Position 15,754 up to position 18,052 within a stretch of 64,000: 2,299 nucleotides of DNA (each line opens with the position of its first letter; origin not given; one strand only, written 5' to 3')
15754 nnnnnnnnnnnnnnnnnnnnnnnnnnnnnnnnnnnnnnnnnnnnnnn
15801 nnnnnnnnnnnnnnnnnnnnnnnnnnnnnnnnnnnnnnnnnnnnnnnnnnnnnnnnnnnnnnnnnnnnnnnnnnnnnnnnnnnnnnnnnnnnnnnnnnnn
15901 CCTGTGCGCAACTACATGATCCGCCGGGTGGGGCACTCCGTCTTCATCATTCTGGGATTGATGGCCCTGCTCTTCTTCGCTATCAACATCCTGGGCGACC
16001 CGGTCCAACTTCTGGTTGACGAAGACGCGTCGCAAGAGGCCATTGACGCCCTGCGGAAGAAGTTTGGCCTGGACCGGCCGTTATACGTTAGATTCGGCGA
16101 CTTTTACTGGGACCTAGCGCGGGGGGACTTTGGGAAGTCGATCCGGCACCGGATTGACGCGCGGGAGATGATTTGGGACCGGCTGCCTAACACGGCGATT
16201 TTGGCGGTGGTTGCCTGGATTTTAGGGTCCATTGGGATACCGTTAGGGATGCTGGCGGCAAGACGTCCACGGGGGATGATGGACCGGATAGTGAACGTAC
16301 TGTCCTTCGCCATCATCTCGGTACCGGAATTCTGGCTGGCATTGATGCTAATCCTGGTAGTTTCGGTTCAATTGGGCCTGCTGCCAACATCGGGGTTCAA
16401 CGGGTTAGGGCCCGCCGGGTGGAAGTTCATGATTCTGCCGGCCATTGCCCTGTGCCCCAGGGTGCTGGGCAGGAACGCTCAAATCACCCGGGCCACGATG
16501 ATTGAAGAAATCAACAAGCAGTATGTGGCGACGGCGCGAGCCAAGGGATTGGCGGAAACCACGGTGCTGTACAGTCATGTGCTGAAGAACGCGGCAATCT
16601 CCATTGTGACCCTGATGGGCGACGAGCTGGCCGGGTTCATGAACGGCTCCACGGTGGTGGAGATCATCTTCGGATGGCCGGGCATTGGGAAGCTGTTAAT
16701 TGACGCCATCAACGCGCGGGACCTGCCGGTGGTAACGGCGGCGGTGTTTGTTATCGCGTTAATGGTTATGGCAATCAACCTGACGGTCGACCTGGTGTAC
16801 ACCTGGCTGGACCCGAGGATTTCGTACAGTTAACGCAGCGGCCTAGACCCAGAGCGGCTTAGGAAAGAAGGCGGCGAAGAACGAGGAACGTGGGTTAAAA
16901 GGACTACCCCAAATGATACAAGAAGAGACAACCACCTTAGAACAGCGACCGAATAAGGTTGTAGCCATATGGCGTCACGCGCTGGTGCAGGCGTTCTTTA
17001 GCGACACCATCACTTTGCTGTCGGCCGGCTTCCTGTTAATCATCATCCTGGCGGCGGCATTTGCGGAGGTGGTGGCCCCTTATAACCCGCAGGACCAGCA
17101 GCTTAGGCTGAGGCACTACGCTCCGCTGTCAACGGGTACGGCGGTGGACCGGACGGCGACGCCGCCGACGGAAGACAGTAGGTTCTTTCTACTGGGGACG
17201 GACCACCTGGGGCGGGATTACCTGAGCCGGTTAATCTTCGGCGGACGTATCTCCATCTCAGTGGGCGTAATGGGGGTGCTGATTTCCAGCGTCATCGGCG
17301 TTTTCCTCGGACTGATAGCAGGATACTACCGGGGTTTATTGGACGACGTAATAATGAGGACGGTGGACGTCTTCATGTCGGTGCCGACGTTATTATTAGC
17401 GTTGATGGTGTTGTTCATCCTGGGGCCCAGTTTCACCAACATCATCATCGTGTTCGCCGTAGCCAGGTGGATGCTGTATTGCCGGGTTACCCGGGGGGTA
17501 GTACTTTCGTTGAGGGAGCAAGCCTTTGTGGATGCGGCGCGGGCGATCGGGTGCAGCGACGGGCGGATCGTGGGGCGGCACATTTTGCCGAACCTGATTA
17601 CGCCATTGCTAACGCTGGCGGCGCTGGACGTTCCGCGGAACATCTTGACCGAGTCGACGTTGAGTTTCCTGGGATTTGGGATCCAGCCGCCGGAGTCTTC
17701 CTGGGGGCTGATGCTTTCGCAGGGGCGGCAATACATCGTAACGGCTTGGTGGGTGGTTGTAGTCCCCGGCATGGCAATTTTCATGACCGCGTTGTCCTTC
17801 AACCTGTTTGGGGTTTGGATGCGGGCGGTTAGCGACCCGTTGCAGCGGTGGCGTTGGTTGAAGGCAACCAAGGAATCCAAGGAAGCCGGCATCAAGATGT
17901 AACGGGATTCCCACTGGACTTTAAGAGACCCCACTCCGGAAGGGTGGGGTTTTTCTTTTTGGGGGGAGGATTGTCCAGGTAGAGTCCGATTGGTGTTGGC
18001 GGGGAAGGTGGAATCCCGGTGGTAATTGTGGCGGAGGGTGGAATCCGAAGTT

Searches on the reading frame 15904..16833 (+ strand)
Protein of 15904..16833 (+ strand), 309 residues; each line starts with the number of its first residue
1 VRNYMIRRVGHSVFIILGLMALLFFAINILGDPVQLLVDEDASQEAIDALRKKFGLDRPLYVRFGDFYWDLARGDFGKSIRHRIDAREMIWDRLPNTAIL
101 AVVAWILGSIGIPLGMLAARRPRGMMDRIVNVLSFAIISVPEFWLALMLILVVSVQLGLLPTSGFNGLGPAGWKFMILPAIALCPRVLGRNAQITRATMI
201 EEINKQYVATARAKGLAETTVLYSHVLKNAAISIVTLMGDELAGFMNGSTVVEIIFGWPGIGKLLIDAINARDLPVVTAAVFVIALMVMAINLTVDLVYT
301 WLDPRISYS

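Call 12: search_protein_families(library=pfam, proteins=[window:15904-16833:+], max_evalue=0.1)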
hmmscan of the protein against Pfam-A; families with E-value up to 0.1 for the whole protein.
window:15904-16833:+ (309 aa): 2 families
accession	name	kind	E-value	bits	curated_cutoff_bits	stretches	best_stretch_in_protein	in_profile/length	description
PF00528.27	BPD_transp_1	-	7.1e-39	133.9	26.4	1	111-307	1-183/184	Binding-protein-dependent transport system inner membrane component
PF19300.4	BPD_transp_1_N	-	7.7e-07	29.7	23.8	1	1-74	1-75/114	Binding-prot-dependent transport system membrane comp, N-term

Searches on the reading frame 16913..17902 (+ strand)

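Call 59: search_protein_families(library=pfam, proteins=[window:16913-17902:+], max_evalue=0.00001)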
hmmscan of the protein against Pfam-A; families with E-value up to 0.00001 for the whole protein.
window:16913-17902:+ (329 aa): 2 families
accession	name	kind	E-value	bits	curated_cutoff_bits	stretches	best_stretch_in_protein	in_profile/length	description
PF00528.27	BPD_transp_1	-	1.9e-29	103.1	26.4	1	129-309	1-180/184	Binding-protein-dependent transport system inner membrane component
PF12911.12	OppC_N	-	3.9e-07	30.3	23.9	1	25-71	7-52/53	N-terminal TM domain of oligopeptide transport permease C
